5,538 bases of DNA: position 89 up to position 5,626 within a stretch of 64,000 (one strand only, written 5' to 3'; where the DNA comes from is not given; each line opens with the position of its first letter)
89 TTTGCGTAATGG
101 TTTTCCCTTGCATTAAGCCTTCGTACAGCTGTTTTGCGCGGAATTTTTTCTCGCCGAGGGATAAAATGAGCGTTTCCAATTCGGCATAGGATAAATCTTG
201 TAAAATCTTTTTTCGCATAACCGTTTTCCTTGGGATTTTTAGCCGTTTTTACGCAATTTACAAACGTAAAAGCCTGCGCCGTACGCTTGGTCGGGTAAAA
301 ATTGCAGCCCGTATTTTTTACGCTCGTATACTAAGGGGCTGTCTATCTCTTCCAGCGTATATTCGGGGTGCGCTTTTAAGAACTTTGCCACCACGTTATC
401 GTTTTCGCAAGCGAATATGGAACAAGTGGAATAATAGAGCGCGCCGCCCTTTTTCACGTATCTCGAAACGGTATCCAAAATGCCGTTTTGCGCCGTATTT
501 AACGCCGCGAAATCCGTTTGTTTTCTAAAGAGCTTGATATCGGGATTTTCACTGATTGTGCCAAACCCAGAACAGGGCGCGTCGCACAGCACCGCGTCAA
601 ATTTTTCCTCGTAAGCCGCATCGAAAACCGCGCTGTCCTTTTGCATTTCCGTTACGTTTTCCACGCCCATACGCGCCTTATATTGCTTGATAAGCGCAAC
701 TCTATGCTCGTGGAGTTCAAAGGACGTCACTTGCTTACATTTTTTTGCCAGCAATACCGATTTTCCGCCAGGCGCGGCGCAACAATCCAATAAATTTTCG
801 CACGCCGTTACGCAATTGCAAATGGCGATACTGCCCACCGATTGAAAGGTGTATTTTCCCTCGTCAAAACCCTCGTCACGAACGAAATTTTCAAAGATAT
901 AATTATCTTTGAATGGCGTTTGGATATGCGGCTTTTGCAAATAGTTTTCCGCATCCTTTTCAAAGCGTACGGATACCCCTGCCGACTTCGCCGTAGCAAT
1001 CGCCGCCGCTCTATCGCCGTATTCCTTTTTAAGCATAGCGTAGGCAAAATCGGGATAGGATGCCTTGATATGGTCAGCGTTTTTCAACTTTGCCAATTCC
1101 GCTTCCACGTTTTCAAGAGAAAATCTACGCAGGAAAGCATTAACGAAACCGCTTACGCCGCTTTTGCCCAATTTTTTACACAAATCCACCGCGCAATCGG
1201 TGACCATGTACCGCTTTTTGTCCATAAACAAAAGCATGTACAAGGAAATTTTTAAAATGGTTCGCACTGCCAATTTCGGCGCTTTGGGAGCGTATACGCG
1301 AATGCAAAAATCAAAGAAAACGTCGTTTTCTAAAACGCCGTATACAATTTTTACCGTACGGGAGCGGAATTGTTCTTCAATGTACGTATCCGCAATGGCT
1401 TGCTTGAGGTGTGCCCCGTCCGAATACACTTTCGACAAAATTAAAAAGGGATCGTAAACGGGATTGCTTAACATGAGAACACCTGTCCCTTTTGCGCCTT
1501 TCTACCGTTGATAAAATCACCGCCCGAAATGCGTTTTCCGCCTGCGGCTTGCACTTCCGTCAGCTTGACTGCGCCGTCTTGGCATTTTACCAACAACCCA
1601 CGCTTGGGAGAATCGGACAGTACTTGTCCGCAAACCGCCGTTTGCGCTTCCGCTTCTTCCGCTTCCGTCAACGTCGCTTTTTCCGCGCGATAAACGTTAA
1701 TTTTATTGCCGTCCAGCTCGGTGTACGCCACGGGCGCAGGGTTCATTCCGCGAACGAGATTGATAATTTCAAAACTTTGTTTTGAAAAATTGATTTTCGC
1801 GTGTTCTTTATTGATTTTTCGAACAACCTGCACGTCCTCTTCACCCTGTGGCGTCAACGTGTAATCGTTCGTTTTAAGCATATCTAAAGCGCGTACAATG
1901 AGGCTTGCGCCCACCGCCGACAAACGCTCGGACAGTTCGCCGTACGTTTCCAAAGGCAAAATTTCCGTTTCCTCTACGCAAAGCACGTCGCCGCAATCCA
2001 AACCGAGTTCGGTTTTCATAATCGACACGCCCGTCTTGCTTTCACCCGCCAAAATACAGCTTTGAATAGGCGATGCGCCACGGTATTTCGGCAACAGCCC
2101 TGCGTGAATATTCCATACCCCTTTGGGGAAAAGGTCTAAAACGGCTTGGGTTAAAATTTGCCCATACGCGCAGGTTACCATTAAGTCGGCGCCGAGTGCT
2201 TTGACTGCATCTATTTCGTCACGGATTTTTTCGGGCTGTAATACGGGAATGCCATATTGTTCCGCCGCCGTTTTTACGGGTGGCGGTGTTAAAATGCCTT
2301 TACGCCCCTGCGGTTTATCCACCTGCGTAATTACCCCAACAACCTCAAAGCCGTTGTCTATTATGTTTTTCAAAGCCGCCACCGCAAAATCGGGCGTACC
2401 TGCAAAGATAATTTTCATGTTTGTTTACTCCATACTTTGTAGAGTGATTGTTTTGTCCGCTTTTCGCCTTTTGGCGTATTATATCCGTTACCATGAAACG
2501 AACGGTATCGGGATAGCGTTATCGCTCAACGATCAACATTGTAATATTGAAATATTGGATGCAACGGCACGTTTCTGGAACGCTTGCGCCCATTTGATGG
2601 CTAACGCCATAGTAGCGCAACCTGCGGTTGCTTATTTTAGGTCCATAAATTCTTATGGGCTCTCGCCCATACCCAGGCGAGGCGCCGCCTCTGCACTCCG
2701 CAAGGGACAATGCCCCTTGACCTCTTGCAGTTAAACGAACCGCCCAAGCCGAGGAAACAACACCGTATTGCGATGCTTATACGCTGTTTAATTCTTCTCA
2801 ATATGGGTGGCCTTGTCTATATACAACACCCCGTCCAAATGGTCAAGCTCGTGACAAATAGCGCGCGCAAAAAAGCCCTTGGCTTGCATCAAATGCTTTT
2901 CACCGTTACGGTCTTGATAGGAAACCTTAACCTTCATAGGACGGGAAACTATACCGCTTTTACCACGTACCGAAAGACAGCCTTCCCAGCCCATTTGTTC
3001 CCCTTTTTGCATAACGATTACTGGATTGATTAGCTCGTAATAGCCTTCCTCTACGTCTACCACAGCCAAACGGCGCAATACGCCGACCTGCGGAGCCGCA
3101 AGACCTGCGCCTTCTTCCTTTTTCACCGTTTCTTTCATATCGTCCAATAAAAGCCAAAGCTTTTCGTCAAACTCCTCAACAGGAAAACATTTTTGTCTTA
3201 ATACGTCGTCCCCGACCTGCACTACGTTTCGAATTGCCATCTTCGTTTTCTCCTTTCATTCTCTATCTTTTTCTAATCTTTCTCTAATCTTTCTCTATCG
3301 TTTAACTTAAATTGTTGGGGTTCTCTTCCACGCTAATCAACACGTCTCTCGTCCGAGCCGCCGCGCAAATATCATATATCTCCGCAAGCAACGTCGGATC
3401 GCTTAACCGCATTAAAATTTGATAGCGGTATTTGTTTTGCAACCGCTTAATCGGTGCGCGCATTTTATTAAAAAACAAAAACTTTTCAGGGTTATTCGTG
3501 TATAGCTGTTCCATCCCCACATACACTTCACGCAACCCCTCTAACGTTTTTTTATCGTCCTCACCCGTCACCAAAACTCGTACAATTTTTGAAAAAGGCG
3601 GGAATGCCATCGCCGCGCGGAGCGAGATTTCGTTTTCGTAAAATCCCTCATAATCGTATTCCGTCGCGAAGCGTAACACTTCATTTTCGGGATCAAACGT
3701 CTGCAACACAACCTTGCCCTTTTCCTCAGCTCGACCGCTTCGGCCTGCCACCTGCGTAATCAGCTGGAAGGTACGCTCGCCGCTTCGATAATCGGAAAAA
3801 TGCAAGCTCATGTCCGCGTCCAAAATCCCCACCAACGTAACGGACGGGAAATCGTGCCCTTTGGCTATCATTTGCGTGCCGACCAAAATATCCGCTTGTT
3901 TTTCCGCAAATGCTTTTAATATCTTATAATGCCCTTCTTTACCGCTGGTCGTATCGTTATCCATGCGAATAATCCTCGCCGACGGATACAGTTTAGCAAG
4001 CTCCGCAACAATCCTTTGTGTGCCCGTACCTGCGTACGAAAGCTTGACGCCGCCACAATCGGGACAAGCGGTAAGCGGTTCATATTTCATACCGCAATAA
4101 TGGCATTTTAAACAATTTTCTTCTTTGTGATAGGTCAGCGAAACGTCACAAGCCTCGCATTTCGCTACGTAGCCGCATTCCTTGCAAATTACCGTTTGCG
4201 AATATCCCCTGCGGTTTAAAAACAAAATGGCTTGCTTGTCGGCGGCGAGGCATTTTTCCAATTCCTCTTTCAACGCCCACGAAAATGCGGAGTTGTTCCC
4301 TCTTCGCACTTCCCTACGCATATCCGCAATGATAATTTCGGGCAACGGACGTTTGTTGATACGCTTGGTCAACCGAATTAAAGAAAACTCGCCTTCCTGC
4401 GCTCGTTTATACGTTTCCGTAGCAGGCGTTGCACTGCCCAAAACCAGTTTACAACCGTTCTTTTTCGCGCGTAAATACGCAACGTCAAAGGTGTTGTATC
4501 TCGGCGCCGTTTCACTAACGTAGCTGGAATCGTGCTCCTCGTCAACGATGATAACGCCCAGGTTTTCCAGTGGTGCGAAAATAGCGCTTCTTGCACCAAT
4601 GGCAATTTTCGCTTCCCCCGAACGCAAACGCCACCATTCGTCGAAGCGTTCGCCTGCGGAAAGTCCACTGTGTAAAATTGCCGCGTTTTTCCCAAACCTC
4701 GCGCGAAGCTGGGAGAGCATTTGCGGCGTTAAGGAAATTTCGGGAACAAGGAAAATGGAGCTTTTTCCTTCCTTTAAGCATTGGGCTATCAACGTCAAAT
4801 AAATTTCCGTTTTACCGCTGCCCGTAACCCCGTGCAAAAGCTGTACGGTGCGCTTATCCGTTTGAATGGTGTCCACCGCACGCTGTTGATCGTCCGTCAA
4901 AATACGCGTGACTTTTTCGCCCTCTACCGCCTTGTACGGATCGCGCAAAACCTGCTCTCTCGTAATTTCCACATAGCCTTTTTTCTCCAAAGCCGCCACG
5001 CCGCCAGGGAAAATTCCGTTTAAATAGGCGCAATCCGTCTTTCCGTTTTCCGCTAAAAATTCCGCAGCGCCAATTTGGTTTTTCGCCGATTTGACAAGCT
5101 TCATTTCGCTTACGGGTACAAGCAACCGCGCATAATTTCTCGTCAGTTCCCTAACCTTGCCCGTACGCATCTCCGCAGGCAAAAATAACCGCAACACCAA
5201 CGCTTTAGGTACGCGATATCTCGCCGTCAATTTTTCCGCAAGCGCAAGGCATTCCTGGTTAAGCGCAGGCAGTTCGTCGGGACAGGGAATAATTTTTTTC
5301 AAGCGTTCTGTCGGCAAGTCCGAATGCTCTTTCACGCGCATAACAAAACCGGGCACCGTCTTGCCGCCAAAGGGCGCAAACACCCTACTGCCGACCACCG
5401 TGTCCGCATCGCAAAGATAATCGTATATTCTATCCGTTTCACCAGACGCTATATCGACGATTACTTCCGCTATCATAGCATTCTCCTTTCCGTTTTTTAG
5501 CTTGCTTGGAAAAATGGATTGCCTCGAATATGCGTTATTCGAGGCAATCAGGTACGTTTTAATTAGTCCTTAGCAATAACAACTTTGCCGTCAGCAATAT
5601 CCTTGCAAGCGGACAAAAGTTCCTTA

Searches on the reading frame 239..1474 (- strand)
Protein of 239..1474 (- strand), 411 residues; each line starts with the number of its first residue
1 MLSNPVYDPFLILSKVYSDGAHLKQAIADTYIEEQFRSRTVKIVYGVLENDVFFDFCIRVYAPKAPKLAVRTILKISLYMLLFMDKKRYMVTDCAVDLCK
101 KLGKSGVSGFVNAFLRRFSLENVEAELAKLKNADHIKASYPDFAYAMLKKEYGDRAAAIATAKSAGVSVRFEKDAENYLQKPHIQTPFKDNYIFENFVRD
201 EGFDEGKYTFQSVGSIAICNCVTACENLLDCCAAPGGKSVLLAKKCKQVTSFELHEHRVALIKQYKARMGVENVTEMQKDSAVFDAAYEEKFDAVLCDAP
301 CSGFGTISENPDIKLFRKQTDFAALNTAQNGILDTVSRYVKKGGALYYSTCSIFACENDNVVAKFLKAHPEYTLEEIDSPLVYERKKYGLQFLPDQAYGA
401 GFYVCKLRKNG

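Call 9: search_protein_families(library=pfam, proteins=[window:239-1474:-], max_evalue=0.001)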
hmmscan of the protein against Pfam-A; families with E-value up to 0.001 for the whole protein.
window:239-1474:- (411 aa): 4 families
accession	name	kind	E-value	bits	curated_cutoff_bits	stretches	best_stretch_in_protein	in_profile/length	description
PF01189.24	Methyltr_RsmB-F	-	7.3e-44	150.3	27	1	226-408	10-199/199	16S rRNA methyltransferase RsmB/F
PF01029.23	NusB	-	1.6e-12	48.4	23.1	1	23-118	23-131/133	NusB family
PF13847.12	Methyltransf_31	-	9.5e-08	32.3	27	1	227-357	6-114/145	Methyltransferase domain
PF01728.25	FtsJ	-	1.9e-06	28.3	24.1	1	226-333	23-135/181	FtsJ-like methyltransferase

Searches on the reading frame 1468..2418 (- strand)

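Call 9: search_protein_families(library=pfam, proteins=[window:1468-2418:-], max_evalue=0.001)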
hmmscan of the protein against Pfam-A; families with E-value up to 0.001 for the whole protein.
window:1468-2418:- (316 aa): 2 families
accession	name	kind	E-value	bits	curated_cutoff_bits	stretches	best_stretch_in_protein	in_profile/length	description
PF00551.24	Formyl_trans_N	-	2.2e-36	125.7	26.1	1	1-178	1-181/181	Formyl transferase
PF02911.23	Formyl_trans_C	-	2.4e-24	85.9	21.1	1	201-306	1-99/100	Formyl transferase, C-terminal domain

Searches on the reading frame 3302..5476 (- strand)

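Call 9: search_protein_families(library=pfam, proteins=[window:3302-5476:-], max_evalue=0.001)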
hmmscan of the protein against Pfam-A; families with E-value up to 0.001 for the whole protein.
window:3302-5476:- (724 aa): 7 families
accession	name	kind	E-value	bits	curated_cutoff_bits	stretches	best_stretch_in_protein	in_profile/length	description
PF00270.35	DEAD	-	6.1e-19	68.8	26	1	194-357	1-165/167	DEAD/DEAH box helicase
PF17764.6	PriA_3primeBD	-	7e-18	64.7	22.7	1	4-100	1-96/96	3'DNA-binding domain (3'BD)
PF04851.21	ResIII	-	4.1e-16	59.8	22.5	1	193-351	4-162/164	Type III restriction enzyme, res subunit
PF00271.37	Helicase_C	-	7.4e-11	42.7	23.5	1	500-583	40-109/110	Helicase conserved C-terminal domain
PF18074.6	PriA_C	-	8.3e-10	39.8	26.9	1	627-720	1-95/95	Primosomal protein N C-terminal domain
PF18319.7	Zn_ribbon_PriA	-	2.1e-09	37.6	26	1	440-462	1-23/27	PriA DNA helicase Cys-rich region (CRR) domain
PF13604.12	AAA_30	-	2.5e-06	27.8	27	1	193-313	2-96/191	AAA domain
